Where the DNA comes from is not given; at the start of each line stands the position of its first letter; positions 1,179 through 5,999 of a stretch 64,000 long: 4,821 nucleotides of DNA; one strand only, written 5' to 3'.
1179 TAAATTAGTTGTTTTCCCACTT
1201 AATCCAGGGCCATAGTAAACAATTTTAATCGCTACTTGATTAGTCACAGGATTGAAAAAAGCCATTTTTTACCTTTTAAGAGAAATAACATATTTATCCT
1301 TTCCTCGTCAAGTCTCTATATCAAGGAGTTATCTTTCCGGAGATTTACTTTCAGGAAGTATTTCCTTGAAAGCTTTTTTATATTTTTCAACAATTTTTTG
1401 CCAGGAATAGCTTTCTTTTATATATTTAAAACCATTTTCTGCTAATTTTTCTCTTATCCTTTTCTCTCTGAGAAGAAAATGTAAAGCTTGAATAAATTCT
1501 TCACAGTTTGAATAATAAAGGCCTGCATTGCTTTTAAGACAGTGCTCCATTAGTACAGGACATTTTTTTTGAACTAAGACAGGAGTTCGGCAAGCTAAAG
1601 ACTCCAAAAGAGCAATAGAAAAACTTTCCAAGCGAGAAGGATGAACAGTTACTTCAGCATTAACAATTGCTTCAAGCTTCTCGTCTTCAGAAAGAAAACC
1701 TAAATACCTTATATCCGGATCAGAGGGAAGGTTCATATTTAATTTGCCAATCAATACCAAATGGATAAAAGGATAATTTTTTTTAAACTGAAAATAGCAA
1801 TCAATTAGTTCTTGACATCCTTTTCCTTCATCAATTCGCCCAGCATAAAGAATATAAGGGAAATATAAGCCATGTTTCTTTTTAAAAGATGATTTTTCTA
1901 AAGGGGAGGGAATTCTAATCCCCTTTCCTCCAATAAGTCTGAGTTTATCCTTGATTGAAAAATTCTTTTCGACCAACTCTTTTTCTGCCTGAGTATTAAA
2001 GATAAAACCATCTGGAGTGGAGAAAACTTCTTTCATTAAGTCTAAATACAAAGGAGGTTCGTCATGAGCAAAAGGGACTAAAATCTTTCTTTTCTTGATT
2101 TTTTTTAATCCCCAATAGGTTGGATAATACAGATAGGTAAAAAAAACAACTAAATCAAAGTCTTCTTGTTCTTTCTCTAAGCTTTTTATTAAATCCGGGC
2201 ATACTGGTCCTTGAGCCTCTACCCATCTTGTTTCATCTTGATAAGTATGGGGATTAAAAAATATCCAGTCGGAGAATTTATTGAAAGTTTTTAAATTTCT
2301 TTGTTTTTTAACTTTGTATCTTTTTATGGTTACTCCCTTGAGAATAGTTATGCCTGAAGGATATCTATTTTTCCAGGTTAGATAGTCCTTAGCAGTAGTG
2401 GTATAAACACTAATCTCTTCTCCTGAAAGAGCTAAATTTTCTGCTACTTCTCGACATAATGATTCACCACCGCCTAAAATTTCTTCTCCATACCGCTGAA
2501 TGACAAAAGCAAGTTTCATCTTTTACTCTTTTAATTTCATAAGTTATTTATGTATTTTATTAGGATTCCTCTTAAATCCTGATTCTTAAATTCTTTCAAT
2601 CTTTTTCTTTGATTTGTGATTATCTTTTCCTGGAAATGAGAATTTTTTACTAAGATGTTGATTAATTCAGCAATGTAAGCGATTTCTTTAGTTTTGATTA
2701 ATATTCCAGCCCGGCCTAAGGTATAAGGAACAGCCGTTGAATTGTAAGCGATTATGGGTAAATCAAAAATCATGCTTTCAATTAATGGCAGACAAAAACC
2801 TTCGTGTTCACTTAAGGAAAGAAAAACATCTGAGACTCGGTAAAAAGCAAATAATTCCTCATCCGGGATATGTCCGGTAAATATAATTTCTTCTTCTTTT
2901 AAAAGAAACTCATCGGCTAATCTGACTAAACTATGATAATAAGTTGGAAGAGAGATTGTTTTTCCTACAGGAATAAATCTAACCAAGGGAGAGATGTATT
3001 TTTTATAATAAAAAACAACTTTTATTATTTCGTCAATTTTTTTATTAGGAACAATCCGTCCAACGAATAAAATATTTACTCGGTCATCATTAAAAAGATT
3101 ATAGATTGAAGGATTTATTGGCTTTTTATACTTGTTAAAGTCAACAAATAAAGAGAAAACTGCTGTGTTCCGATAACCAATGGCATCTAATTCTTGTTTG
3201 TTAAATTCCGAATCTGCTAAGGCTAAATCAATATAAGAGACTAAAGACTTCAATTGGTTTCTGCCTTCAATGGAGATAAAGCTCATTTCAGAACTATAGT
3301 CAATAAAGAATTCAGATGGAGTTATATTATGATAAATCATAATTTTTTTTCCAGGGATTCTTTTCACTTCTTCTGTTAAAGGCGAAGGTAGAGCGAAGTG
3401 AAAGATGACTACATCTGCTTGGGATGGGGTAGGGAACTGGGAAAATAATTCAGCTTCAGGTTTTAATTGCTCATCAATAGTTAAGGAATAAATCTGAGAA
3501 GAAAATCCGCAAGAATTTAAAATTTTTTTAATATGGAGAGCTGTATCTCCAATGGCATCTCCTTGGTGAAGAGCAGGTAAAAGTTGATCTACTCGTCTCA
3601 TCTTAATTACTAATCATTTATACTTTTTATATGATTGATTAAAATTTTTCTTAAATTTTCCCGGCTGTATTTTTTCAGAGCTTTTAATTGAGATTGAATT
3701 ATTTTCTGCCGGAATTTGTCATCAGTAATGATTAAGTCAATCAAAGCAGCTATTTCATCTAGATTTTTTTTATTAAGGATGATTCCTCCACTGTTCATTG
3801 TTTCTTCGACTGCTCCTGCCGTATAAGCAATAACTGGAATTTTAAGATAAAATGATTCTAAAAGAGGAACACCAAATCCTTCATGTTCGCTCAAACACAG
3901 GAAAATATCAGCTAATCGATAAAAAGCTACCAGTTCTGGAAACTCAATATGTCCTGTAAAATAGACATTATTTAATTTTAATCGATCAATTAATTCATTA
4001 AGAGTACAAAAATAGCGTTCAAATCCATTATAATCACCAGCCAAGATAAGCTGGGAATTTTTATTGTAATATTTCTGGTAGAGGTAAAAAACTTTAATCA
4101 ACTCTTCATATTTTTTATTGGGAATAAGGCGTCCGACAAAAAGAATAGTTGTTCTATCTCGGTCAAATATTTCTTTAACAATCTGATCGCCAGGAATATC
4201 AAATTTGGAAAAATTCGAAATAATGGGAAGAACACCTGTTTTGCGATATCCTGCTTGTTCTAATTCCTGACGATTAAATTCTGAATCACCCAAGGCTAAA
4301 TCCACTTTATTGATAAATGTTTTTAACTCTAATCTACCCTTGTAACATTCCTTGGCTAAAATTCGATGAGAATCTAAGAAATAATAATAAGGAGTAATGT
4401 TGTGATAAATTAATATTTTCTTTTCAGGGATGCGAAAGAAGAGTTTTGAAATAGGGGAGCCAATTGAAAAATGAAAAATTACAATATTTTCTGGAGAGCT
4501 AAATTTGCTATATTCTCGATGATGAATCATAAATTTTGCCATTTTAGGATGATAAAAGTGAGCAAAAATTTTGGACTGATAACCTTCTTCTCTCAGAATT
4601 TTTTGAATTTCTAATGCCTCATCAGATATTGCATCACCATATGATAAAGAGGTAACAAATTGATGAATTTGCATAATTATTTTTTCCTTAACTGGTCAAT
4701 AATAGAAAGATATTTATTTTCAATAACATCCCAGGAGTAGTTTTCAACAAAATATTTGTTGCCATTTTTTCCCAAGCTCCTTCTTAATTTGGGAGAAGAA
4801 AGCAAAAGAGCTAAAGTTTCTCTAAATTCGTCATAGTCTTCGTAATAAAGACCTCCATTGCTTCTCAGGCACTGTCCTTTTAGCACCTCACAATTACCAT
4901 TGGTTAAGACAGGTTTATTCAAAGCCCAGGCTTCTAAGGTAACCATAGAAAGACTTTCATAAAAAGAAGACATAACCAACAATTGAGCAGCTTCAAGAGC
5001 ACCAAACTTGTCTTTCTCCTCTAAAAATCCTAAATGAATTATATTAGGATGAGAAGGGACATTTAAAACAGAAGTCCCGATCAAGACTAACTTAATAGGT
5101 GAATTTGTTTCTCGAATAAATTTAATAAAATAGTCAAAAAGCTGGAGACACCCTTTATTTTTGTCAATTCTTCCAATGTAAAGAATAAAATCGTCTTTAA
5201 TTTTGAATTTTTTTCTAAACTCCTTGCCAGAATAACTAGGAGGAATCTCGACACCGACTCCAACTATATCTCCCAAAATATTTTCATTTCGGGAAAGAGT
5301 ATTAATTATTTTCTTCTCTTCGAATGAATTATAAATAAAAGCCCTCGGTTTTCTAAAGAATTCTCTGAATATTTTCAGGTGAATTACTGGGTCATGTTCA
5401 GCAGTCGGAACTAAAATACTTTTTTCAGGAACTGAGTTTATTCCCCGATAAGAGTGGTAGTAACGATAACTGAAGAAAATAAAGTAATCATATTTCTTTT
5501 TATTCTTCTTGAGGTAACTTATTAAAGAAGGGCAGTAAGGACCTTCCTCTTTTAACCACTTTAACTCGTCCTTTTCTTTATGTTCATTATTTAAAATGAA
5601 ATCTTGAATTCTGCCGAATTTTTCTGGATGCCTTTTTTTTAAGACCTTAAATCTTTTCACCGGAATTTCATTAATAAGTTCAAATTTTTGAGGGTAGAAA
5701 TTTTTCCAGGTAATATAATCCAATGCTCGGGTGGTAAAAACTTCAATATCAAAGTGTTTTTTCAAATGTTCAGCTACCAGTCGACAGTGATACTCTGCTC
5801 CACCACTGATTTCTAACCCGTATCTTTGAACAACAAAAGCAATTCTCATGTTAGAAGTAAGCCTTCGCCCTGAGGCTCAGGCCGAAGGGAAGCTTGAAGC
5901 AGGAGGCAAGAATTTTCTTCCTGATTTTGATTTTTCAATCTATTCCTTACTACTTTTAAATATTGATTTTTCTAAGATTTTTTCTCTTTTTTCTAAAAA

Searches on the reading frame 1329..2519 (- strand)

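Call 84: search_protein_families(library=pfam, max_evalue=1e-8, proteins=[window:1329-2519:-])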
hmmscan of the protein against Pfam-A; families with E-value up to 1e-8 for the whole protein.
window:1329-2519:- (396 aa): 3 families
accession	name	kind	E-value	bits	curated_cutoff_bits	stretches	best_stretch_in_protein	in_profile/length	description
PF00534.26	Glycos_transf_1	-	9.7e-20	71.2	26.4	1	213-365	8-171/172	Glycosyl transferases group 1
PF13692.12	Glyco_trans_1_4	-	9.9e-14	52.2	27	1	221-351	2-141/142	Glycosyl transferases group 1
PF13524.12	Glyco_trans_1_2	-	4.9e-09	36.7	25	1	253-380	16-142/144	Glycosyl transferase-like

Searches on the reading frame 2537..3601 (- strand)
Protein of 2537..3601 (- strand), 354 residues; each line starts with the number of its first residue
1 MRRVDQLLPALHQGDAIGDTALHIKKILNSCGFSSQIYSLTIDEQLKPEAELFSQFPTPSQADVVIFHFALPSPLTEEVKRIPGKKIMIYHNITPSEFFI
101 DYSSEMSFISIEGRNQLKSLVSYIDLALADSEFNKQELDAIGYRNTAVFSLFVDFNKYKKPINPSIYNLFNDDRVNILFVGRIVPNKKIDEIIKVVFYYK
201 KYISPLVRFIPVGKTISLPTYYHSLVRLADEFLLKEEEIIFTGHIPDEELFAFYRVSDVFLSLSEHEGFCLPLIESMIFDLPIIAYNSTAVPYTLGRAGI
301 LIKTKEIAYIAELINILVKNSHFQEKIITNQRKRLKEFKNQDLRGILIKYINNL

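Call 84: search_protein_families(library=pfam, max_evalue=1e-8, proteins=[window:2537-3601:-])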
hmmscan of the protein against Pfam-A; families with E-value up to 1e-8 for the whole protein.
window:2537-3601:- (354 aa): 2 families
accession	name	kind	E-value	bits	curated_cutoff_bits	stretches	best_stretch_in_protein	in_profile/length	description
PF00534.26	Glycos_transf_1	-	7.8e-24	84.6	26.4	1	169-334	10-172/172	Glycosyl transferases group 1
PF13692.12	Glyco_trans_1_4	-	8e-17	62.3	27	1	176-319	3-141/142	Glycosyl transferases group 1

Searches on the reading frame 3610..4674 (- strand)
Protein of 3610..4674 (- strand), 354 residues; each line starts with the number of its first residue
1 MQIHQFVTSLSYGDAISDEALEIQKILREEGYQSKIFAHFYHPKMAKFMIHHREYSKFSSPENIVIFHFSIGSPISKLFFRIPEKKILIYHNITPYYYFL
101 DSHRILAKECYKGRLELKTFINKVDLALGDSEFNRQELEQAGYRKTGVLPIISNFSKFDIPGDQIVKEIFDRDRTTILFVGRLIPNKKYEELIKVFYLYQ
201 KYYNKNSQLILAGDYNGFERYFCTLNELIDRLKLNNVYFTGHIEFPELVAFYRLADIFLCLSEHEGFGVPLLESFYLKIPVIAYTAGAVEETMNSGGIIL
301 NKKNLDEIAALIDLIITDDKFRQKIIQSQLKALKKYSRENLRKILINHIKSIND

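Call 84: search_protein_families(library=pfam, max_evalue=1e-8, proteins=[window:3610-4674:-])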
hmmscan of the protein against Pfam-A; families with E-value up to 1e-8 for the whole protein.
window:3610-4674:- (354 aa): 2 families
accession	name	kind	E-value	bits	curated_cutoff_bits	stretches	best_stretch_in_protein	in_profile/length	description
PF00534.26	Glycos_transf_1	-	1.2e-28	100.2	26.4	1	167-328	8-168/172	Glycosyl transferases group 1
PF13692.12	Glyco_trans_1_4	-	1.1e-20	74.8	27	1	175-318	2-142/142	Glycosyl transferases group 1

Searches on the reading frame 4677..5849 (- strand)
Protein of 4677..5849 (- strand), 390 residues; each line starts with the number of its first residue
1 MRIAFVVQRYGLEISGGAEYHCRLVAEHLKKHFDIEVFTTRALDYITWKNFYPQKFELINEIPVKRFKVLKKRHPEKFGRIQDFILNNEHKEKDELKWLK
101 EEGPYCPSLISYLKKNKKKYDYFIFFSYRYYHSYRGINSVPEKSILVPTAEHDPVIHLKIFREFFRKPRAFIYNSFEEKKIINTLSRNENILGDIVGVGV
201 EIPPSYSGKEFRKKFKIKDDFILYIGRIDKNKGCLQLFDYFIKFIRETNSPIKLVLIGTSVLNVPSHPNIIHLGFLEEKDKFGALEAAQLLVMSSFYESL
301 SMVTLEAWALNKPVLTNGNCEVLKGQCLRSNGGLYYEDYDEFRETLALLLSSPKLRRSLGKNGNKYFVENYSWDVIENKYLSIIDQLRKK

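Call 84: search_protein_families(library=pfam, max_evalue=1e-8, proteins=[window:4677-5849:-])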
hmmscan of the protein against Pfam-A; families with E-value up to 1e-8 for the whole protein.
window:4677-5849:- (390 aa): 2 families
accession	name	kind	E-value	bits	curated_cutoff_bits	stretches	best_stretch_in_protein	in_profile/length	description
PF00534.26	Glycos_transf_1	-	2.2e-17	63.6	26.4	1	210-365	4-171/172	Glycosyl transferases group 1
PF13692.12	Glyco_trans_1_4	-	2.5e-13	50.9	27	1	222-351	4-141/142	Glycosyl transferases group 1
